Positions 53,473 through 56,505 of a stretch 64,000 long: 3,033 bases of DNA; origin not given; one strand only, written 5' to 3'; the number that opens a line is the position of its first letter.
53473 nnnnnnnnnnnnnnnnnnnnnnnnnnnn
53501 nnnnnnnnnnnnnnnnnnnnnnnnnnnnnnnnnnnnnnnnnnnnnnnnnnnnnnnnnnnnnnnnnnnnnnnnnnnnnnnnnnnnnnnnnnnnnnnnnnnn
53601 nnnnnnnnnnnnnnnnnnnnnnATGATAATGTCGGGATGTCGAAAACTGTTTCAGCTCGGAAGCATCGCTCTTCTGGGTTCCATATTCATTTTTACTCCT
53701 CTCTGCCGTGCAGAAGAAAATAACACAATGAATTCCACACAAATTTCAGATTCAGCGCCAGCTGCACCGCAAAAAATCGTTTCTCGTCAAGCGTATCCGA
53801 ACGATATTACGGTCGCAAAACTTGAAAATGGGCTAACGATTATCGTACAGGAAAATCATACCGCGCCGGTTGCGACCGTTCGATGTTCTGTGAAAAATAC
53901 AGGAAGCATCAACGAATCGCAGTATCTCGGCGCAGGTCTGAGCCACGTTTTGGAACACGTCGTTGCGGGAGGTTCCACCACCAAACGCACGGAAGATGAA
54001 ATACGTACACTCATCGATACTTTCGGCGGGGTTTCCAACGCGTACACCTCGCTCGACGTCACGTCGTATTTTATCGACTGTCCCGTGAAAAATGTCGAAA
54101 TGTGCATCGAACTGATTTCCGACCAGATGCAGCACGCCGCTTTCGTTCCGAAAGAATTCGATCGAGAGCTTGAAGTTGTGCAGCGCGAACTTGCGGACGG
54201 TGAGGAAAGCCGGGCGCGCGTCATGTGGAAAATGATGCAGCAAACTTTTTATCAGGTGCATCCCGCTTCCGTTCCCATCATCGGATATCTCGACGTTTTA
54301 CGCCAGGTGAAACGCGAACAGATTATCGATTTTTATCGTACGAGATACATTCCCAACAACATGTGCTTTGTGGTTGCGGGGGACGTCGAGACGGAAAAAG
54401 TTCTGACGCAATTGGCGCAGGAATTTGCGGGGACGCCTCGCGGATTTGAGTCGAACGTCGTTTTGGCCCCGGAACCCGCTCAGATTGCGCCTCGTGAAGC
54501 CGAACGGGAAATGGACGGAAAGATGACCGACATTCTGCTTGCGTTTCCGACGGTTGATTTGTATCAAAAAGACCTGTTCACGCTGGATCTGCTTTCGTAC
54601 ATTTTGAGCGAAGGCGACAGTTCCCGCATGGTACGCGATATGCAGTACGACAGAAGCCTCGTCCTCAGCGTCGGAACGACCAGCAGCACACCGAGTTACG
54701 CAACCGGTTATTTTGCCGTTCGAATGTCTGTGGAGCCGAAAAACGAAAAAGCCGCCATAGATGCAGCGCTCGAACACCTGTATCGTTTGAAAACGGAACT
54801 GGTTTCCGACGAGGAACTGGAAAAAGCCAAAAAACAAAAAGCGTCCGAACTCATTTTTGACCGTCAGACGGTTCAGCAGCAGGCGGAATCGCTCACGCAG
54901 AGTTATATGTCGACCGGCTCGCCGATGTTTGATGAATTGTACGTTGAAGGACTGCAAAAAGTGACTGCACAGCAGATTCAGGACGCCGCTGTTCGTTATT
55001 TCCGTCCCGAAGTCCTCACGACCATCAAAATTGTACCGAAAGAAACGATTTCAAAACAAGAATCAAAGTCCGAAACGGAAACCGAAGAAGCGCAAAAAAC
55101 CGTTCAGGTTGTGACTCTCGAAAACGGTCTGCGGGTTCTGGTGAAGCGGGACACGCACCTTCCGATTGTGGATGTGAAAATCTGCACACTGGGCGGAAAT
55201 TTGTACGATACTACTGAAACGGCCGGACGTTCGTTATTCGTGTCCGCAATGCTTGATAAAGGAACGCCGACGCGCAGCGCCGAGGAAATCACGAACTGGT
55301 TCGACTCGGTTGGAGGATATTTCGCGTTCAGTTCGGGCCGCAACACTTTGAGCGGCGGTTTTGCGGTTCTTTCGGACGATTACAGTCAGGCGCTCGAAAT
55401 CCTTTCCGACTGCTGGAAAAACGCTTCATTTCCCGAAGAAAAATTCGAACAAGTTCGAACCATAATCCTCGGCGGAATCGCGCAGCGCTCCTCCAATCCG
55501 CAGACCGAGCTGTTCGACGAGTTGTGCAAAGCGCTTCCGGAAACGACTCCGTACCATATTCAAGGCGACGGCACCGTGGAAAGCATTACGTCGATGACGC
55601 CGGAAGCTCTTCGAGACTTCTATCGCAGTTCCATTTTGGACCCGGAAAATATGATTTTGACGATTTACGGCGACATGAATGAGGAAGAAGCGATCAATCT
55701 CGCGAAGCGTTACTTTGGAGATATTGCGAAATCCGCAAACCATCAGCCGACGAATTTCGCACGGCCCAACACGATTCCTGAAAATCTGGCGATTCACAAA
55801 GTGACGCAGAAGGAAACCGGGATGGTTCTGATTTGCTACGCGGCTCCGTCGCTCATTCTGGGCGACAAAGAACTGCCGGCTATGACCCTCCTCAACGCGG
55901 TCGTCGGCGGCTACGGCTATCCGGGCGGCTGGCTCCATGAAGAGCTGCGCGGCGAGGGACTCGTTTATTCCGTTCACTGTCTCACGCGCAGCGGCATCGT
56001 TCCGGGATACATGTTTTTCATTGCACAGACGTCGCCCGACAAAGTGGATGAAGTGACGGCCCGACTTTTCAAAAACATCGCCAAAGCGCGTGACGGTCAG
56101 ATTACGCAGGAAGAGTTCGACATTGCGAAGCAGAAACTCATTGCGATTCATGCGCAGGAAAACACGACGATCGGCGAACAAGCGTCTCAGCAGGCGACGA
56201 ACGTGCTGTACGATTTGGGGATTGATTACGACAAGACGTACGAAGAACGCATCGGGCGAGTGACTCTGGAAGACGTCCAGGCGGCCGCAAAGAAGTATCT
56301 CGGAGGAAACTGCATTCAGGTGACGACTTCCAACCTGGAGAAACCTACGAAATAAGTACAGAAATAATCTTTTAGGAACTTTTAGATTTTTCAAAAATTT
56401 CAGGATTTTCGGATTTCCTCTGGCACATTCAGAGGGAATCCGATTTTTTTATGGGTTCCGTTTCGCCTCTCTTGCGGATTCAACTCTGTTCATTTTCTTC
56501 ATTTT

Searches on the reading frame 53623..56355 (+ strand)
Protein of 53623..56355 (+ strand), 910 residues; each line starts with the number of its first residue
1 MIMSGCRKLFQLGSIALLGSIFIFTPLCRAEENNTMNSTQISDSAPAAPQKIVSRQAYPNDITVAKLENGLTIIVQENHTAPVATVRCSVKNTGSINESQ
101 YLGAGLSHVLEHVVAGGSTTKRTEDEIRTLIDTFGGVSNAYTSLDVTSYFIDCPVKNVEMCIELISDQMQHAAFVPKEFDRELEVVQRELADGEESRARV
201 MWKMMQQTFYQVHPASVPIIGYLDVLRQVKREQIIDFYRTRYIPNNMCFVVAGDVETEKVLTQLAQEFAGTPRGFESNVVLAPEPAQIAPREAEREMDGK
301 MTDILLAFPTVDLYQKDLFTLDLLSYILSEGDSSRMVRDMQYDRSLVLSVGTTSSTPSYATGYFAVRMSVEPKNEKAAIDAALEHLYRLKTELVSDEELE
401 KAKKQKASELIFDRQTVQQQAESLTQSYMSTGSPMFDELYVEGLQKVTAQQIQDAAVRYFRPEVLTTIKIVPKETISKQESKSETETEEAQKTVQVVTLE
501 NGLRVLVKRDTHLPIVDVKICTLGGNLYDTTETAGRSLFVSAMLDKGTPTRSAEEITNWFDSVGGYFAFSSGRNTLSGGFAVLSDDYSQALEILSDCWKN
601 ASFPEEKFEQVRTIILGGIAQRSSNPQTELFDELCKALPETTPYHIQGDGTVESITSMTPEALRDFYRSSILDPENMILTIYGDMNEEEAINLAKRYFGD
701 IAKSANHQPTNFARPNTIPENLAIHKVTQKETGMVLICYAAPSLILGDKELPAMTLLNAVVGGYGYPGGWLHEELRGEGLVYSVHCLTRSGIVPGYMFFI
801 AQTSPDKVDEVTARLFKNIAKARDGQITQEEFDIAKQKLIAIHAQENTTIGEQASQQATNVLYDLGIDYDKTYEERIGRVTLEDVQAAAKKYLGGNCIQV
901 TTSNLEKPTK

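Call 52: search_protein_families(library=pfam, proteins=[window:53623-56355:+], max_evalue=0.00001)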
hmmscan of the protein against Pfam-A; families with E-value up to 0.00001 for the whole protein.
window:53623-56355:+ (910 aa): 2 families
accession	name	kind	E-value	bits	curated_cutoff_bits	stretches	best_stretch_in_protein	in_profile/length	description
PF05193.26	Peptidase_M16_C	-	6.9e-68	228.5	23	2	229-405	2-180/181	Peptidase M16 inactive domain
PF00675.25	Peptidase_M16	-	2.3e-39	135.1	22.3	2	73-220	2-146/149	Insulinase (Peptidase family M16)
